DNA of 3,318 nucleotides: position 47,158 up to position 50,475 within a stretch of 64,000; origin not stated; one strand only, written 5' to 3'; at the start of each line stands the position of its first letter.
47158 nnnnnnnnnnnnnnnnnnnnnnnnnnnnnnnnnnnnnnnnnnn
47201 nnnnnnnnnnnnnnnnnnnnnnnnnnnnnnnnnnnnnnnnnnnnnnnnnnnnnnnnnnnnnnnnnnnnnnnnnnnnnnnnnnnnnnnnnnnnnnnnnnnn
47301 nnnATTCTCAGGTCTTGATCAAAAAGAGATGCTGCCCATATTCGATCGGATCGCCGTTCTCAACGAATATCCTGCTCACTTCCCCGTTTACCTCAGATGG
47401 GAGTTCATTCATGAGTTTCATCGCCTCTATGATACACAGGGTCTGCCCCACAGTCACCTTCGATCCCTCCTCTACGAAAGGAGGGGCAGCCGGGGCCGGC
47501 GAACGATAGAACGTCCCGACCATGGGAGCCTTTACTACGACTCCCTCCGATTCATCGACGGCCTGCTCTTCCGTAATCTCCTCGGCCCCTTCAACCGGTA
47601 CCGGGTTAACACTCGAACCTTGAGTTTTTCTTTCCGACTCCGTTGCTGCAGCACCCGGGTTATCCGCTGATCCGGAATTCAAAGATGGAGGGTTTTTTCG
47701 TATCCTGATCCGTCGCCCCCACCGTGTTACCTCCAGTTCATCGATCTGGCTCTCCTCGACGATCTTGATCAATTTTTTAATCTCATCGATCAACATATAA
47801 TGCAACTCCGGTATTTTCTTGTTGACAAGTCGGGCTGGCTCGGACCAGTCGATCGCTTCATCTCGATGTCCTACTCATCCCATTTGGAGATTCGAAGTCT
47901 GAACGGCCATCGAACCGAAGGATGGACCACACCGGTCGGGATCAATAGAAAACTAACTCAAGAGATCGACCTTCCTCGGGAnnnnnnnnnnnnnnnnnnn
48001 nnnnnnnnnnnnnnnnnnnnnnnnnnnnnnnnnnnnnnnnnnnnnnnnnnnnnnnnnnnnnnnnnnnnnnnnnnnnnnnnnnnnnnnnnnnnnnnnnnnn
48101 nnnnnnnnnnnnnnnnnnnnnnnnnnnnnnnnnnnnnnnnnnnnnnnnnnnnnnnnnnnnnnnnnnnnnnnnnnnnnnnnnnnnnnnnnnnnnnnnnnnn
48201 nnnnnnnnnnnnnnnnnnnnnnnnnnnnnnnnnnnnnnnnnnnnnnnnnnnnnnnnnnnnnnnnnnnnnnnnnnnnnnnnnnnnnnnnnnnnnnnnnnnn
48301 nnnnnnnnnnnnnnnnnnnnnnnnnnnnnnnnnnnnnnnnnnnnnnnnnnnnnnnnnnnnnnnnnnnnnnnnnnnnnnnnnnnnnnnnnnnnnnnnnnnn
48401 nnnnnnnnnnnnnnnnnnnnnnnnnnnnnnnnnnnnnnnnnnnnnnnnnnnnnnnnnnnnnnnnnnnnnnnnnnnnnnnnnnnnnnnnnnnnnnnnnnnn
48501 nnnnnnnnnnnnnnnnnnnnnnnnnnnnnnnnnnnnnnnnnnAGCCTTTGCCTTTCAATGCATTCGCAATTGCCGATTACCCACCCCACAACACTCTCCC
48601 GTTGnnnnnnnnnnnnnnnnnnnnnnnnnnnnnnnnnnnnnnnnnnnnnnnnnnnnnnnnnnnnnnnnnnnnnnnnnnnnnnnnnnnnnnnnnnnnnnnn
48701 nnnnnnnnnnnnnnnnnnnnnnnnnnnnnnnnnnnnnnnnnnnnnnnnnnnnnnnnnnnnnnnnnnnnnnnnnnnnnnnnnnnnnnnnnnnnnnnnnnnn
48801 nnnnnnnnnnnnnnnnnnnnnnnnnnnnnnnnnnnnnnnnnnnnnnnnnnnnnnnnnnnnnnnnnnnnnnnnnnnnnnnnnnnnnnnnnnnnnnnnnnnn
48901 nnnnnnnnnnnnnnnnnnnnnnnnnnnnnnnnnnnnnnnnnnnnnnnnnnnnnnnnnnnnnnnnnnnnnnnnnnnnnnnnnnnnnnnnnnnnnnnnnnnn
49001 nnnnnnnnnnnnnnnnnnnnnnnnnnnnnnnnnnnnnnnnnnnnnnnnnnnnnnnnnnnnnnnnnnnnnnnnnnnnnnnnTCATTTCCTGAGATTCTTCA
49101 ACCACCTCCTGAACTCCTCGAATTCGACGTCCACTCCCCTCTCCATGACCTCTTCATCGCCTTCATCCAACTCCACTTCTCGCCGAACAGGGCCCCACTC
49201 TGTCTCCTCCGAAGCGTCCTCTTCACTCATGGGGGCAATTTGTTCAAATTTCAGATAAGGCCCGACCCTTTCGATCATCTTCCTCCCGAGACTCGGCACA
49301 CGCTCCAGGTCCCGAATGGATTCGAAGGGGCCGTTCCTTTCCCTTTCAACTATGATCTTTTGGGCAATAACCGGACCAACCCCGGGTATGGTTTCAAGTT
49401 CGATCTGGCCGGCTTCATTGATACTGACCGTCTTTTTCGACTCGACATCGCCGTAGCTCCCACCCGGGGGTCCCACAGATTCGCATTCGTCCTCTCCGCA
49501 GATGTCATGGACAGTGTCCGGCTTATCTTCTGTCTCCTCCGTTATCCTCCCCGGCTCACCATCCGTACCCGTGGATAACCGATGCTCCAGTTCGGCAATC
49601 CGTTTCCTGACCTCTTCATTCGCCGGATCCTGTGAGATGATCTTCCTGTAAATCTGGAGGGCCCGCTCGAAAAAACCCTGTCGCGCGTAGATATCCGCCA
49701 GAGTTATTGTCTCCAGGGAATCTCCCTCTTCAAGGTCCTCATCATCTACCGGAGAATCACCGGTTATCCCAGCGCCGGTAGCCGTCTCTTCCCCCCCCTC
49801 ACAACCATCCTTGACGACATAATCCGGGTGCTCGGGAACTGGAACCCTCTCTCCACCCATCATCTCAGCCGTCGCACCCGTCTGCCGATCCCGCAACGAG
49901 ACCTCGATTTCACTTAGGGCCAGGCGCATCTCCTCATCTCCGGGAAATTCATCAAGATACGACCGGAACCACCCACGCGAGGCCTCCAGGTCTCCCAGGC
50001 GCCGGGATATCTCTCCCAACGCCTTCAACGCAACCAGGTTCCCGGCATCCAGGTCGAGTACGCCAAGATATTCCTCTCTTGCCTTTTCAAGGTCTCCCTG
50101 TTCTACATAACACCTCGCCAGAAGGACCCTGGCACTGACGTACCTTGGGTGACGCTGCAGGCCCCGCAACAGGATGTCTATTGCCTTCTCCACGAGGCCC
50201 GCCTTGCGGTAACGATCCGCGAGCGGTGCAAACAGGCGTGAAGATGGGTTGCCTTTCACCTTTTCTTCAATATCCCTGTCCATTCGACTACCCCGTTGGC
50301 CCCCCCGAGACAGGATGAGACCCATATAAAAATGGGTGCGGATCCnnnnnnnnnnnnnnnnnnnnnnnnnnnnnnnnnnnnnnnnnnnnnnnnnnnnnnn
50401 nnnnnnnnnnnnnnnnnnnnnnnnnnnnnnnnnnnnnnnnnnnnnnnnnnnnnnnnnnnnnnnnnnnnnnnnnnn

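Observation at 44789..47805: PilT-family pilus-retraction ATPase inserted inside the accB-accC operon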

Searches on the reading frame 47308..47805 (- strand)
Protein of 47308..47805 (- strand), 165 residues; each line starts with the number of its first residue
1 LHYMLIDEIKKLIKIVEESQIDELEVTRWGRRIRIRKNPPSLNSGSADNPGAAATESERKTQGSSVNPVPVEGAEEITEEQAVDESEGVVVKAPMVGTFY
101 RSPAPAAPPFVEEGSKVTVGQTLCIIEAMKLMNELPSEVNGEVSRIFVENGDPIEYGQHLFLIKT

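Call 3: search_protein_families(library=pfam, proteins=[window:47308-47805:-])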
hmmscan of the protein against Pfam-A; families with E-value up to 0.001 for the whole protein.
window:47308-47805:- (165 aa): 2 families
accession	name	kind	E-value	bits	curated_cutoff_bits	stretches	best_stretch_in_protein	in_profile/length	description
PF00364.28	Biotin_lipoyl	-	3.9e-23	81.5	22.1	1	90-163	2-73/73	Biotin-requiring enzyme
PF13533.13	Biotin_lipoyl_2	-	0.00048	20.3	29.8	0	137-161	5-29/32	Biotin-lipoyl like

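Call 4: search_protein_families(library=ncbifam, proteins=[window:47308-47805:-])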
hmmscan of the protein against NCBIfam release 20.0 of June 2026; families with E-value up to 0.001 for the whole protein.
window:47308-47805:- (165 aa): 18 families
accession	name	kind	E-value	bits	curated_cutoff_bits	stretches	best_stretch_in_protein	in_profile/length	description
TIGR00531.1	BCCP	equivalog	2.4e-46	158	115.2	1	5-164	2-155/156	acetyl-CoA carboxylase biotin carboxyl carrier protein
NF005457.0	PRK07051.1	equivalog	4.6e-23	81.2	87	1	91-163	6-78/80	acetyl-CoA carboxylase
NF006761.0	PRK09282.1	domain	1.3e-21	76.7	402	1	18-164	461-590/591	pyruvate carboxylase subunit B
NF004173.0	PRK05641.1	equivalog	3.6e-16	60.1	199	1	52-161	51-150/153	putative acetyl-CoA carboxylase biotin carboxyl carrier protein subunit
TIGR02712.1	urea_carbox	equivalog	3.8e-11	41.4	1303.85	1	17-163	1068-1200/1201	urea carboxylase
NF005117.0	PRK06549.1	equivalog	1.3e-10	42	159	1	53-163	24-129/130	acetyl-CoA carboxylase biotin carboxyl carrier protein subunit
NF010643.0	PRK14040.1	subfamily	3.3e-10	39.1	892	1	64-163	502-594/595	oxaloacetate decarboxylase subunit alpha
NF009554.0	PRK12999.1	equivalog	1.1e-08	33.3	965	1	74-163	1063-1145/1147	pyruvate carboxylase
NF004547.1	PRK05889.1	equivalog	5.7e-08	32.8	75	1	111-160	18-67/71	biotin/lipoyl-binding carrier protein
TIGR01108.1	oadA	equivalog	7.9e-08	31.2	756.5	1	71-159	491-581/582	sodium-extruding oxaloacetate decarboxylase subunit alpha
TIGR01235.1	pyruv_carbox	equivalog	1.8e-07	29.1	1114.45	1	76-160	1062-1139/1143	pyruvate carboxylase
TIGR01348.1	PDHac_trf_long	equivalog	2.5e-06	26.3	552.1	1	40-163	107-228/587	dihydrolipoyllysine-residue acetyltransferase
NF006079.0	PRK08225.1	equivalog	5.3e-06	26.4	95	1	110-162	16-68/70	acetyl-CoA carboxylase biotin carboxyl carrier protein subunit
NF011457.0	PRK14875.1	equivalog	1.7e-05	24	307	1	110-163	24-77/372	acetoin dehydrogenase dihydrolipoyllysine-residue acetyltransferase subunit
NF047903.1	MmDecMmdC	equivalog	2.4e-05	24.7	200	1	61-160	36-128/132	methylmalonyl-CoA decarboxylase subunit gamma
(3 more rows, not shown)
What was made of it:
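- On Biotin carboxyl carrier protein AccB (TIGR00531): 158 bits against 115.2 (call 4).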

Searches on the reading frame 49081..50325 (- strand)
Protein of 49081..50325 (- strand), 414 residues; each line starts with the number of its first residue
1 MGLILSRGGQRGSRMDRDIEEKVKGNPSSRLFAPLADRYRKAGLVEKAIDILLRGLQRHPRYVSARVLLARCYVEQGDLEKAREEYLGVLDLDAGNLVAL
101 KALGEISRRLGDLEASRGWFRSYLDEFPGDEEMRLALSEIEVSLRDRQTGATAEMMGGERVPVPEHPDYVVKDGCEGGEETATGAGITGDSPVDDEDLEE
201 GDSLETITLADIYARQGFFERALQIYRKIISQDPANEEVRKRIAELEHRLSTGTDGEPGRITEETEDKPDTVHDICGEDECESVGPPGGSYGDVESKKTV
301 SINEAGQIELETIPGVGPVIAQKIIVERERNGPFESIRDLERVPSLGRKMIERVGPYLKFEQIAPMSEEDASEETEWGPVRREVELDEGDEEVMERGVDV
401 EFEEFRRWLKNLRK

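Call 3: search_protein_families(library=pfam, proteins=[window:49081-50325:-])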
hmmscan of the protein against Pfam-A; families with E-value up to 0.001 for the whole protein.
window:49081-50325:- (414 aa): 19 families
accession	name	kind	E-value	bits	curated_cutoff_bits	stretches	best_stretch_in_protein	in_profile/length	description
PF13428.12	TPR_14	-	3.8e-19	67.7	23.5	1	207-246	5-44/44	Tetratricopeptide repeat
PF13432.12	TPR_16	-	4.9e-17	62.5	32.7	1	35-96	3-64/65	Tetratricopeptide repeat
PF14559.12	TPR_19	-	4.6e-16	59.3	25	1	41-85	3-47/68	Tetratricopeptide repeat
PF12836.13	HHH_3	-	3.3e-15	56.4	27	1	296-358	2-64/65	Helix-hairpin-helix motif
PF07719.23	TPR_2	-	7.8e-13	47.9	27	0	208-236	6-34/34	Tetratricopeptide repeat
PF13181.12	TPR_8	-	1.9e-09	37.4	25.7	0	64-94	2-32/34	Tetratricopeptide repeat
PF13424.12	TPR_12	-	8.5e-09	35.9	30.1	0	46-91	27-73/77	Tetratricopeptide repeat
PF13176.12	TPR_7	-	4.5e-08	33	27.9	0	209-236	5-34/36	Tetratricopeptide repeat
PF13431.12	TPR_17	-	3.7e-07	30.3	24.4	0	52-84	2-34/34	Tetratricopeptide repeat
PF13174.12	TPR_6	-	4.3e-07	30.6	26.3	0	65-87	2-24/33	Tetratricopeptide repeat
PF12895.13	ANAPC3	-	5.4e-07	30.2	27.2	1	32-84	27-77/82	Anaphase-promoting complex, cyclosome, subunit 3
PF13414.12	TPR_11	-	7.9e-07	29.1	26.8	0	73-104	4-35/42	TPR repeat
PF25064.1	ARM_TT21_5th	-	1.7e-06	28.8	27.8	0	64-120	2-58/117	TT21 fifth ARM repeats domain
PF24575.1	TPR_Slam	-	2.5e-06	28.3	35.2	0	206-245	50-89/104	Surface lipoprotein assembly modifier, N-terminal TPR repeats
PF07721.20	TPR_4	-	2.9e-06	27.8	27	0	64-84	2-22/26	Tetratricopeptide repeat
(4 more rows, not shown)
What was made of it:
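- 47982..51440 (-): Upstream genes of the conserved cluster: aroB (50346-51440), TPR+HHH_3 protein (49081-50325), aroQ (48605-49105) and efp (47982-48542). Pfam (call 3).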
